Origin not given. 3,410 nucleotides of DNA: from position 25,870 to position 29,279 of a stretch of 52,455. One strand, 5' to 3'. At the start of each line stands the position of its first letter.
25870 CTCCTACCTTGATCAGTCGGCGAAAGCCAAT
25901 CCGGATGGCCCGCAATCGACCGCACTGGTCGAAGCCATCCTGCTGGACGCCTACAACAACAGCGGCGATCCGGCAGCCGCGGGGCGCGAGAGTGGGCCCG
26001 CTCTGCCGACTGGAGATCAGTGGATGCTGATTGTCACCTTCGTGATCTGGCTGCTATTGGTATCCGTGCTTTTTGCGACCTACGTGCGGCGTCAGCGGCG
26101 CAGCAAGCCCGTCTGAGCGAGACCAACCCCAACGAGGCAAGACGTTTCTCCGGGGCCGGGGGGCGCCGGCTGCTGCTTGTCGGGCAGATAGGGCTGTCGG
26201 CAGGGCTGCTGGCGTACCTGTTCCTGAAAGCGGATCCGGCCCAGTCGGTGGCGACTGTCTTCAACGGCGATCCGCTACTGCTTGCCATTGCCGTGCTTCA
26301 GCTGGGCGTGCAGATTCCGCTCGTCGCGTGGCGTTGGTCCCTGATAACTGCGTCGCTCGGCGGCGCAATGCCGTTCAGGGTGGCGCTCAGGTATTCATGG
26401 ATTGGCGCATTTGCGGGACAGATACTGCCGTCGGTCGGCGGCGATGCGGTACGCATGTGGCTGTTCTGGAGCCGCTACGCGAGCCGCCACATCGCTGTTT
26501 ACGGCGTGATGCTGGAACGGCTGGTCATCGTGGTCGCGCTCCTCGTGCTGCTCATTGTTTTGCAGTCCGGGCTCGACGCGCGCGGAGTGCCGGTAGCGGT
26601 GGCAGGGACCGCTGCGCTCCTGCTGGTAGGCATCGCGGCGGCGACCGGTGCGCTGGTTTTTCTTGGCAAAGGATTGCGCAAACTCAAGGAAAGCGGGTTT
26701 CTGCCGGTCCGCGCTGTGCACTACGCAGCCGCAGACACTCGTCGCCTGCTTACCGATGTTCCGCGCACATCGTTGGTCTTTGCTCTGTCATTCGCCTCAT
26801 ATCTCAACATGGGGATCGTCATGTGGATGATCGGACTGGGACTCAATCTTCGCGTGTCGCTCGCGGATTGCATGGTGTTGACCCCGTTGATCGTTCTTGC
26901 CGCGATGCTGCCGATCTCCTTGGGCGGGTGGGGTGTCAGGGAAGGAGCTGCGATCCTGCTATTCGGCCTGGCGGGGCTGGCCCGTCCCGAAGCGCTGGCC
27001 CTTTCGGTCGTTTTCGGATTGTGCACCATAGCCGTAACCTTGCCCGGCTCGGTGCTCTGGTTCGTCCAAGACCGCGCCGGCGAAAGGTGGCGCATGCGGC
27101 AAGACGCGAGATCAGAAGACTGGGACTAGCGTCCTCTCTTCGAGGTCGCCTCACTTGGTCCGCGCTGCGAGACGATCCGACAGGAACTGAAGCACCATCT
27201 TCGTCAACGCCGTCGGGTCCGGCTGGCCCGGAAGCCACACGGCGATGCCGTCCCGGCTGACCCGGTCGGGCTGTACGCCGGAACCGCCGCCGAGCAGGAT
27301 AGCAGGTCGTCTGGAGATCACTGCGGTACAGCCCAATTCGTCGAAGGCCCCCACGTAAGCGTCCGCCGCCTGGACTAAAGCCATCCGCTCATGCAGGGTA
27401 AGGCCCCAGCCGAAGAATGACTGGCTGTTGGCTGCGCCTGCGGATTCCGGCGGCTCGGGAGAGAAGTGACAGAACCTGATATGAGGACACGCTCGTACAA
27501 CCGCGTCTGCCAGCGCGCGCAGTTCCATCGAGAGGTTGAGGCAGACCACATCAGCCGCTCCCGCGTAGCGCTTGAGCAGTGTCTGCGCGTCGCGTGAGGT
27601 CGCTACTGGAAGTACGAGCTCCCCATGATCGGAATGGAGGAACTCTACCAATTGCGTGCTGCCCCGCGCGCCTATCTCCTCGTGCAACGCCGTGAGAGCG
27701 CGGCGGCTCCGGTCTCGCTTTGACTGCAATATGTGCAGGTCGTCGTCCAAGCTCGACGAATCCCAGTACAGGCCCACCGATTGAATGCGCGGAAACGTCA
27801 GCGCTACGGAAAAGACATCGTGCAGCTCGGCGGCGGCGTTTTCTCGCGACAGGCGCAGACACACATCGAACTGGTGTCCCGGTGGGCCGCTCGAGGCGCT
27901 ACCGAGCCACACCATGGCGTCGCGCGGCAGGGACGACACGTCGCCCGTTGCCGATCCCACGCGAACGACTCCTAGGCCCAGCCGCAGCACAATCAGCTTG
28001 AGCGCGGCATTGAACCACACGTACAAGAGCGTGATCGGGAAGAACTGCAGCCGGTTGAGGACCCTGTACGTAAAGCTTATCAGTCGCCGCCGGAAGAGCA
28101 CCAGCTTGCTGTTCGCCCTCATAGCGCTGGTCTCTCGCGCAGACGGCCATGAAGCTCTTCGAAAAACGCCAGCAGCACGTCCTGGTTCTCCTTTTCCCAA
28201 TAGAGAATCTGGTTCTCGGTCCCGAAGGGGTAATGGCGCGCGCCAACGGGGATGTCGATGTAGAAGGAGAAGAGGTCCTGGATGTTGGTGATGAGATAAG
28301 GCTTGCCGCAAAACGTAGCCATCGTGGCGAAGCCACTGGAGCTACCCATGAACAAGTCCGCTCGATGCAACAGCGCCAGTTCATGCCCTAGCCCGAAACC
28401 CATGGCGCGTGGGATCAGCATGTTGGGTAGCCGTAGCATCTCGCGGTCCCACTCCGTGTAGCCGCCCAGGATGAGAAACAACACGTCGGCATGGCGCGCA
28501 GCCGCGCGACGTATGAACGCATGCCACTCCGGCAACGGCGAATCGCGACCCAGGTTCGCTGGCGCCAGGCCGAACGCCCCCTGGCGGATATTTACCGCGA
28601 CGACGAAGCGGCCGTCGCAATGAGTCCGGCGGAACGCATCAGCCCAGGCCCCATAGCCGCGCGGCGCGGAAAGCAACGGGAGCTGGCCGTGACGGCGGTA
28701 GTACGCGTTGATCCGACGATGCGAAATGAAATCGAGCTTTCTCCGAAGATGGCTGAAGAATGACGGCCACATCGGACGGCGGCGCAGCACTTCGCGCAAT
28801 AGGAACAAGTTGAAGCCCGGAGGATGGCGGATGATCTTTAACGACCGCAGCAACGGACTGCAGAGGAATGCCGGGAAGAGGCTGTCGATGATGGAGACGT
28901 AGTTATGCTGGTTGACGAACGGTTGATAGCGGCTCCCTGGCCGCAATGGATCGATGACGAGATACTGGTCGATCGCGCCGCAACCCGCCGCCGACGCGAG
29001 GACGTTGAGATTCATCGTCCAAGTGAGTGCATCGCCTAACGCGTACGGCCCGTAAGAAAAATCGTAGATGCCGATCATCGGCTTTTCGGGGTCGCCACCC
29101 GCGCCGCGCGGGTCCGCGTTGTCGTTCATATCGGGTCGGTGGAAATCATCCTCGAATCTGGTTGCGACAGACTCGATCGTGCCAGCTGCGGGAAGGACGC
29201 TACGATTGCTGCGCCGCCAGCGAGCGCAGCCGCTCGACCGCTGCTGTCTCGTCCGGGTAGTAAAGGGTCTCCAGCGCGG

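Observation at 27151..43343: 17-gene overlapped operon fusing a sedoheptulose-7-P to nucleotide-heptose route with a stand-alone TPP E1 pair, Nudix, oxidoreductases and a methyltransferase: candidate pathway for an undescribed branched or higher-carbon LPS sugar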

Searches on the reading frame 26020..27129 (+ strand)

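Call 7: search_protein_families(library=pfam, proteins=[window:26020-27129:+], max_evalue=0.01)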
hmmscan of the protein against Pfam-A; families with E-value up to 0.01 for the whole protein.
window:26020-27129:+ (369 aa): 1 family
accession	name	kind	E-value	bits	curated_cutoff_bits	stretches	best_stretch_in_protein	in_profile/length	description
PF03706.18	LPG_synthase_TM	-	4.1e-34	118.9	33.4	1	55-343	3-302/302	Lysylphosphatidylglycerol synthase TM region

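Call 23: search_protein_families(library=ncbifam, proteins=[window:26020-27129:+], max_evalue=0.0001)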
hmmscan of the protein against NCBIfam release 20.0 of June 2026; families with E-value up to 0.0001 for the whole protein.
window:26020-27129:+ (369 aa): 1 family
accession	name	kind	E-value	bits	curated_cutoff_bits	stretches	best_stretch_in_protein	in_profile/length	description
TIGR00374.1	TIGR00374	subfamily_domain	9.4e-16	58.1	43.2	2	63-182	7-131/323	flippase-like domain-containing protein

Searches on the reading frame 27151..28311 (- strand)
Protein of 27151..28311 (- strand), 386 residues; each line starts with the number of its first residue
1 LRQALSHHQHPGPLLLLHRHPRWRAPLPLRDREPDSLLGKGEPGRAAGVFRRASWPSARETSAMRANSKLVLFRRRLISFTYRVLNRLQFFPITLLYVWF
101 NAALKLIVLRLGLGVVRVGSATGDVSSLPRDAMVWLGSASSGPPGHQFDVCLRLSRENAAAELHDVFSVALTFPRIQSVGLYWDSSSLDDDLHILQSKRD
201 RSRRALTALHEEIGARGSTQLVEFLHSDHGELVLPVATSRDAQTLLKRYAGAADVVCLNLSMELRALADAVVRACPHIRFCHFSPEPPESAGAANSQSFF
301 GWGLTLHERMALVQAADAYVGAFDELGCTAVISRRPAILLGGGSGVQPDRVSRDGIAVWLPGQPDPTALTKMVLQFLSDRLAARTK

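Call 7: search_protein_families(library=pfam, proteins=[window:27151-28311:-], max_evalue=0.01)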
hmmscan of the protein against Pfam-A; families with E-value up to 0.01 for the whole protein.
window:27151-28311:- (386 aa): 0 families

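Call 23: search_protein_families(library=ncbifam, proteins=[window:27151-28311:-], max_evalue=0.0001)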
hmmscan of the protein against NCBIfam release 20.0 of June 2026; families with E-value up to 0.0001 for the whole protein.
window:27151-28311:- (386 aa): 0 families

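Call 49: search_protein_families(library=pfam, proteins=[window:27151-28122:-], max_evalue=10)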
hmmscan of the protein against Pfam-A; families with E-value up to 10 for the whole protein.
window:27151-28122:- (323 aa): 0 families

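Call 75: search_protein_representatives(protein=window:27151-28122:-)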
Query: 323 residues. Proteins with E-value up to 0.001 (for the whole library): 33; up to 1e-10: 24; up to 1e-30: 16. The best 33 are listed.
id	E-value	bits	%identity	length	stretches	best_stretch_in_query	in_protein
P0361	4.6e-91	321.6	51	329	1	5-317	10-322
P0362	1.6e-78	280.4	53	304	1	2-283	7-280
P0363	2.1e-75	270.2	50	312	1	1-278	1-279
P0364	5.0e-74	265.6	46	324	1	4-316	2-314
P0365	2.2e-65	237.2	47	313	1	11-312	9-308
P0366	5.9e-61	222.7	43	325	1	11-318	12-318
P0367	2.0e-60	221.0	44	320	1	12-315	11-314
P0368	1.9e-59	217.8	44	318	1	7-315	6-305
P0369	7.0e-58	212.6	41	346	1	14-315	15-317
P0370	5.2e-54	199.9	39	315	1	7-315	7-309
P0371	1.7e-47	178.5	56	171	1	154-318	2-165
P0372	2.2e-42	161.7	34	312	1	10-310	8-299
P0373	2.5e-42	161.5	37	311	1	26-320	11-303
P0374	1.6e-40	155.6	38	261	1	70-318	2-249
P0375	7.5e-39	150.1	52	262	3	5-136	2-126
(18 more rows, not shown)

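Call 78: search_solved_structures(query=A3, max_evalue=10)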
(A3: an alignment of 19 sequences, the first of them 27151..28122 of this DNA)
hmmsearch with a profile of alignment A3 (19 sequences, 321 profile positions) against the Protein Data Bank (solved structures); distinct sequences matched with E-value up to 10: 0.

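Call 79: predict_structure(protein=window:27151-28122:-)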
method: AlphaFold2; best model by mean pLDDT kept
length: 323 residues; sequences in the alignment: 1
mean_pLDDT: 45.8   pTM: 0.29
mean pLDDT of the five models: 45.8, 41.5, 40.4, 32.3, 27.3
residues with pLDDT >= 90: 1; 70-90: 16; 50-70: 62; < 50: 244
segments of 3 or more residues with pLDDT < 50: 45-86, 101-115, 121-193, 196-201, 211-215, 225-235, 240-248, 250-323
pLDDT, mean of each block of 10 residues (from residue 1): 69 86 66 59 49 40 43 41 49 49 46 50 42 38 39 33 34 41 44 46 50 50 46 47 47 45 39 32 35 35 40 42 33
secondary structure, 60 per line:
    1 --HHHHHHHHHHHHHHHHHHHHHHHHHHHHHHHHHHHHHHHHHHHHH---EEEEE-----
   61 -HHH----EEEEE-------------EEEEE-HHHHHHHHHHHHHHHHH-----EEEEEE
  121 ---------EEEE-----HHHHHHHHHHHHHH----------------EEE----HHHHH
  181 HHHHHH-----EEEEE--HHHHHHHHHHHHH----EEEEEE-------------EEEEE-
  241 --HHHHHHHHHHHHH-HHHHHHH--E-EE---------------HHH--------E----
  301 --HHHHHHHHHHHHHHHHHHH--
elements in order: H3-47 E51-55 E69-73 E87-91 H93-109 E115-120 E130-133 H139-152 E169-171 H176-186 E192-196 H199-211 E216-221 E235-239 H243-255 H257-263 H303-321

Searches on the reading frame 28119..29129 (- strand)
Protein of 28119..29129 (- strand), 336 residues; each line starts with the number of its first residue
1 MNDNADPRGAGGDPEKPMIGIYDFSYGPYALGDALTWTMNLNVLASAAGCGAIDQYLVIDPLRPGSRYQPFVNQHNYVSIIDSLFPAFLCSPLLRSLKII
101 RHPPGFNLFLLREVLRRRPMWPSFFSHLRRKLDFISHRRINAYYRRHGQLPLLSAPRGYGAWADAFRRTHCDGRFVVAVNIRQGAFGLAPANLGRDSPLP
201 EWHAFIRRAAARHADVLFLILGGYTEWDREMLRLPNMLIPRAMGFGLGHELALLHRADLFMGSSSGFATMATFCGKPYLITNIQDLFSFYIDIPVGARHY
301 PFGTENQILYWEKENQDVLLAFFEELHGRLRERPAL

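Call 7: search_protein_families(library=pfam, proteins=[window:28119-29129:-], max_evalue=0.01)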
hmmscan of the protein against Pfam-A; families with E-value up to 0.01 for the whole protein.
window:28119-29129:- (336 aa): 0 families

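Call 23: search_protein_families(library=ncbifam, proteins=[window:28119-29129:-], max_evalue=0.0001)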
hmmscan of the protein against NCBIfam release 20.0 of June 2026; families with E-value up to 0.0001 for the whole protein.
window:28119-29129:- (336 aa): 0 families

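Call 49: search_protein_families(library=pfam, proteins=[window:28119-29129:-], max_evalue=10)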
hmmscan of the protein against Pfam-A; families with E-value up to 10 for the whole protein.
window:28119-29129:- (336 aa): 0 families

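Call 50: find_homologous_proteins(query=window:28119-29129:-, max_evalue=0.001)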
Query window:28119-29129:- (336 aa): 180 proteins with E <= 0.001 among 3617 candidates; the best 120 are listed.
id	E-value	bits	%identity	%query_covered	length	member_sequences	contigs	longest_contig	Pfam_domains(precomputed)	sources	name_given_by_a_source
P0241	4.4e-232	788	100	100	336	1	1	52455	-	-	-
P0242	2.0e-197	674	86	100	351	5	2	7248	-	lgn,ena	-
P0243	6.3e-195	666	84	100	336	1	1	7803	-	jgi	jgi:hypothetical protein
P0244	8.3e-195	665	84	99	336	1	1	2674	-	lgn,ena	-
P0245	8.7e-190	649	83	97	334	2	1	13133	-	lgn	-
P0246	5.5e-189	646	83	98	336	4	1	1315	-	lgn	-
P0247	4.8e-187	640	81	100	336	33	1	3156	-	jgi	jgi:hypothetical protein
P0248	9.7e-187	639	81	100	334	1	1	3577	-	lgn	-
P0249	3.0e-184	630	82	96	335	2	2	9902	-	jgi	jgi:hypothetical protein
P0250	3.4e-184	630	80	100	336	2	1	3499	-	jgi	-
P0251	1.8e-182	625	81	96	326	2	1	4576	-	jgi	-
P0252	2.2e-182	624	80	98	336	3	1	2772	-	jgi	jgi:hypothetical protein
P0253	5.5e-182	623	80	100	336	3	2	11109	-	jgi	jgi:hypothetical protein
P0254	6.2e-182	623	81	99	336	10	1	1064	-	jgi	jgi:hypothetical protein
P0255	6.9e-182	623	80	97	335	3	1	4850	-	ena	-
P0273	7.6e-176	603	81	94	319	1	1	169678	-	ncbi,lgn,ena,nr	ncbi:MAG TPA: hypothetical protein VJT81_18970 [Burkholderiales bacterium]|nr:hypothetical protein [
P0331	8.2e-117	409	56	98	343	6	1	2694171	-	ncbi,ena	-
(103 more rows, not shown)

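Call 53: find_encoding_contigs(protein=P0331, flank=10000, max_places=1)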
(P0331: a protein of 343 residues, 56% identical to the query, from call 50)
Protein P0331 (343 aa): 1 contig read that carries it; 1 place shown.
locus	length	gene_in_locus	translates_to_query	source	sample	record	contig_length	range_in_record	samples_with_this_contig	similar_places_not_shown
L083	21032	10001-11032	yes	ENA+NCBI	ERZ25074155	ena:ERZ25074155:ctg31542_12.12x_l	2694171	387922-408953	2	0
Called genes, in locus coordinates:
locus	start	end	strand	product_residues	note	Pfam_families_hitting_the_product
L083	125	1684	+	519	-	PF01467:CTP_transf_like, PF00294:PfkB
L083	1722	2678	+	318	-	PF01408:GFO_IDH_MocA, PF02894:GFO_IDH_MocA_C (weak), PF22725:GFO_IDH_MocA_C3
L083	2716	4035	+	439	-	PF03721:UDPG_MGDP_dh_N, PF00984:UDPG_MGDP_dh, PF03720:UDPG_MGDP_dh_C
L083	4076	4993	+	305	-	PF01073:3Beta_HSD (faint), PF01370:Epimerase, PF04321:RmlD_sub_bind, PF16363:GDP_Man_Dehyd (weak)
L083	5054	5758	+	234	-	PF13489:Methyltransf_23, PF13847:Methyltransf_31, PF08241:Methyltransf_11, PF08242:Methyltransf_12, PF13649:Methyltransf_25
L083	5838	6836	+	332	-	PF01370:Epimerase, PF16363:GDP_Man_Dehyd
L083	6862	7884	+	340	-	PF00676:E1_dh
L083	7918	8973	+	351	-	PF02779:Transket_pyr, PF02780:Transketolase_C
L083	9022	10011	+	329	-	PF13641:Glyco_tranf_2_3, PF00535:Glycos_transf_2, PF10111:Glyco_tranf_2_2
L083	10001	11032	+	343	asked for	-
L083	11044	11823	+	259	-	-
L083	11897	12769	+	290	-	PF13489:Methyltransf_23, PF06325:PrmA, PF13649:Methyltransf_25, PF13847:Methyltransf_31, PF08241:Methyltransf_11, PF08242:Methyltransf_12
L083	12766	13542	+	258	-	PF13489:Methyltransf_23, PF08241:Methyltransf_11, PF08242:Methyltransf_12 (faint), PF13649:Methyltransf_25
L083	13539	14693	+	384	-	PF13439:Glyco_transf_4, PF00534:Glycos_transf_1, PF13692:Glyco_trans_1_4, PF13524:Glyco_trans_1_2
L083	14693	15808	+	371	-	-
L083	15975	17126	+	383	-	-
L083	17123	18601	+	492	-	-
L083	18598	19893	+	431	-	PF13641:Glyco_tranf_2_3, PF00535:Glycos_transf_2, PF10111:Glyco_tranf_2_2 (weak)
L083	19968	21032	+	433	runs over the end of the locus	-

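Call 54: find_encoding_contigs(protein=P0273, flank=10000, max_places=1)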
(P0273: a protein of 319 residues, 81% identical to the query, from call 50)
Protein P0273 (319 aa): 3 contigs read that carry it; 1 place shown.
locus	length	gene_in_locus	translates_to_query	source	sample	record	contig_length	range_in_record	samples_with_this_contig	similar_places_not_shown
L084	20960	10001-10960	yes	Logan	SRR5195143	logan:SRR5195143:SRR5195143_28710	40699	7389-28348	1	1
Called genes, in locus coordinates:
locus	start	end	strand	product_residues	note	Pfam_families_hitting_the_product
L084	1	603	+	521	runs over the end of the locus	PF01467:CTP_transf_like, PF00294:PfkB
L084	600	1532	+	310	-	PF01408:GFO_IDH_MocA, PF02894:GFO_IDH_MocA_C (weak), PF22725:GFO_IDH_MocA_C3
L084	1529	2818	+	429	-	PF03721:UDPG_MGDP_dh_N, PF00984:UDPG_MGDP_dh, PF03720:UDPG_MGDP_dh_C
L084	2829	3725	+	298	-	PF01370:Epimerase, PF04321:RmlD_sub_bind, PF16363:GDP_Man_Dehyd (weak)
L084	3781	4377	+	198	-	PF13489:Methyltransf_23, PF13847:Methyltransf_31, PF08241:Methyltransf_11, PF08242:Methyltransf_12 (weak), PF13649:Methyltransf_25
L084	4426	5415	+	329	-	PF01370:Epimerase, PF16363:GDP_Man_Dehyd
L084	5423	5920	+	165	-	PF00293:NUDIX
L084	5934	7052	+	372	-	PF00676:E1_dh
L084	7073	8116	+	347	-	PF02779:Transket_pyr, PF02780:Transketolase_C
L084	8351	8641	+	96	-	-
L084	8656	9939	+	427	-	-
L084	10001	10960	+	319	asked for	-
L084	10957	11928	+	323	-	-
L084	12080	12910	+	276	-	PF01061:ABC2_membrane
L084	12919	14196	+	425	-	PF00005:ABC_tran, PF14524:Wzt_C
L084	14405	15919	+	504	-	PF01943:Polysacc_synt, PF13440:Polysacc_synt_3, PF03023:MurJ (weak)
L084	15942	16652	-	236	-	PF00535:Glycos_transf_2, PF13641:Glyco_tranf_2_3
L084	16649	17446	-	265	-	PF13489:Methyltransf_23, PF08241:Methyltransf_11, PF08242:Methyltransf_12, PF13649:Methyltransf_25, PF13847:Methyltransf_31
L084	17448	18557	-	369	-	PF01041:DegT_DnrJ_EryC1, PF00266:Aminotran_5 (weak), PF01053:Cys_Met_Meta_PP (weak)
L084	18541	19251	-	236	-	PF13489:Methyltransf_23, PF06325:PrmA (weak), PF08241:Methyltransf_11, PF08242:Methyltransf_12, PF13649:Methyltransf_25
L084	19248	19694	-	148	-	PF00293:NUDIX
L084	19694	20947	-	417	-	PF08421:Methyltransf_13, PF13489:Methyltransf_23, PF08484:Methyltransf_14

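Call 59: predict_structure(alignment_id=A1)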
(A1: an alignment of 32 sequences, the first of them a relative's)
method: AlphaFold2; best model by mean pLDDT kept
length: 336 residues; sequences in the alignment: 32
mean_pLDDT: 90.0   pTM: 0.90
mean pLDDT of the five models: 90.0, 89.6, 89.5, 89.4, 86.7
residues with pLDDT >= 90: 265; 70-90: 40; 50-70: 19; < 50: 12
segments of 3 or more residues with pLDDT < 50: 1-9
pLDDT, mean of each block of 10 residues (from residue 1): 38 86 93 96 96 96 88 91 95 96 94 93 94 92 97 97 97 96 63 72 97 97 73 93 94 98 90 97 89 94 96 96 97 70
secondary structure, 60 per line:
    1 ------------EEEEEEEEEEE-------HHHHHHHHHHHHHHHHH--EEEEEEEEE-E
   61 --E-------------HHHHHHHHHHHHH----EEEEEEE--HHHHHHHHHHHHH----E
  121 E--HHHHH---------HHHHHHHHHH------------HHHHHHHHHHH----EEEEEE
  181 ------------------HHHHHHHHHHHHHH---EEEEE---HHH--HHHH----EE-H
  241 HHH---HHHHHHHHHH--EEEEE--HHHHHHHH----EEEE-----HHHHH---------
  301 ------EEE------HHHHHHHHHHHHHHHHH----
elements in order: E13-23 H31-47 E50-58 H77-89 E94-100 H103-115 H124-128 H138-147 H160-170 E175-180 H199-212 E216-220 H229-232 H240-243 H247-256 E259-263 H266-273 E278-281 H287-291 E307-309 H316-332

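Call 62: fold_search(model_id=the predicted structure, library=pdb)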
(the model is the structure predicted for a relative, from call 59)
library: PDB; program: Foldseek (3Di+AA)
matches with E <= 10: 1241; with E <= 0.001: 83
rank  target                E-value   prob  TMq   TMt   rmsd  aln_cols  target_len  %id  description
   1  3tov_A                3.9e-08  1.00  0.58  0.56   5.4       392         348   13  The crystal structure of the glycosyl transferase family 9 from Veillonella parvula DSM 2008 (released 2011-09-21)
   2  3tov_B                1.0e-07  1.00  0.55  0.54   6.1       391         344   13  The crystal structure of the glycosyl transferase family 9 from Veillonella parvula DSM 2008 (released 2011-09-21)
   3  6dfe_B                5.5e-07  1.00  0.49  0.50   7.9       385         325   12  The structure of a ternary complex of E. coli WaaC (released 2018-09-05)
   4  2h1h_A                7.3e-07  1.00  0.51  0.53   8.3       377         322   10  E. coli heptosyltransferase WaaC with ADP-2-deoxy-2-fluoro heptose (released 2007-05-22)
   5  2h1h_B                7.3e-07  1.00  0.48  0.51   7.8       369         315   10  E. coli heptosyltransferase WaaC with ADP-2-deoxy-2-fluoro heptose (released 2007-05-22)
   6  2gt1_A                1.0e-06  1.00  0.49  0.51   7.7       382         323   11  E. coli heptosyltransferase WaaC. (released 2007-05-01)
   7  1psw                  1.3e-06  1.00  0.54  0.55   6.6       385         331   12  Structure of E. coli ADP-heptose lps heptosyltransferase II (released 2003-07-08)
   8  2h1f_A                1.9e-06  1.00  0.50  0.52   7.6       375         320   11  E. coli heptosyltransferase WaaC with ADP (released 2007-05-22)
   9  7vz6_H                7.9e-06  1.00  0.34  0.32  14.0       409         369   15  The crystal structure of Non-hydrolyzing UDPGlcNAc 2-epimerase in complex with UDP-glucose (released 2022-11-16)
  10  2gt1_B                1.5e-05  1.00  0.46  0.50   8.2       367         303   11  E. coli heptosyltransferase WaaC. (released 2007-05-01)
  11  7vza_G                1.5e-05  1.00  0.32  0.30  10.4       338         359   15  The crystal structure of Non-hydrolyzing UDPGlcNAc 2-epimerase in complex with UDP (released 2022-11-16)
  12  1f6d_A                2.2e-05  1.00  0.38  0.35   9.2       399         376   11  THE STRUCTURE OF UDP-N-ACETYLGLUCOSAMINE 2-EPIMERASE FROM E. COLI. (released 2000-12-13)
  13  3ot5_C                2.3e-05  1.00  0.39  0.36  10.1       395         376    9  2.2 Angstrom Resolution Crystal Structure of putative UDP-N-acetylglucosamine 2-epimerase from Listeria monocytogenes (released 2010-09-22)
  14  7vz6_E                2.9e-05  1.00  0.30  0.28  13.9       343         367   17  The crystal structure of Non-hydrolyzing UDPGlcNAc 2-epimerase in complex with UDP-glucose (released 2022-11-16)
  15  7vza_C                3.4e-05  1.00  0.30  0.28  13.4       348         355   14  The crystal structure of Non-hydrolyzing UDPGlcNAc 2-epimerase in complex with UDP (released 2022-11-16)
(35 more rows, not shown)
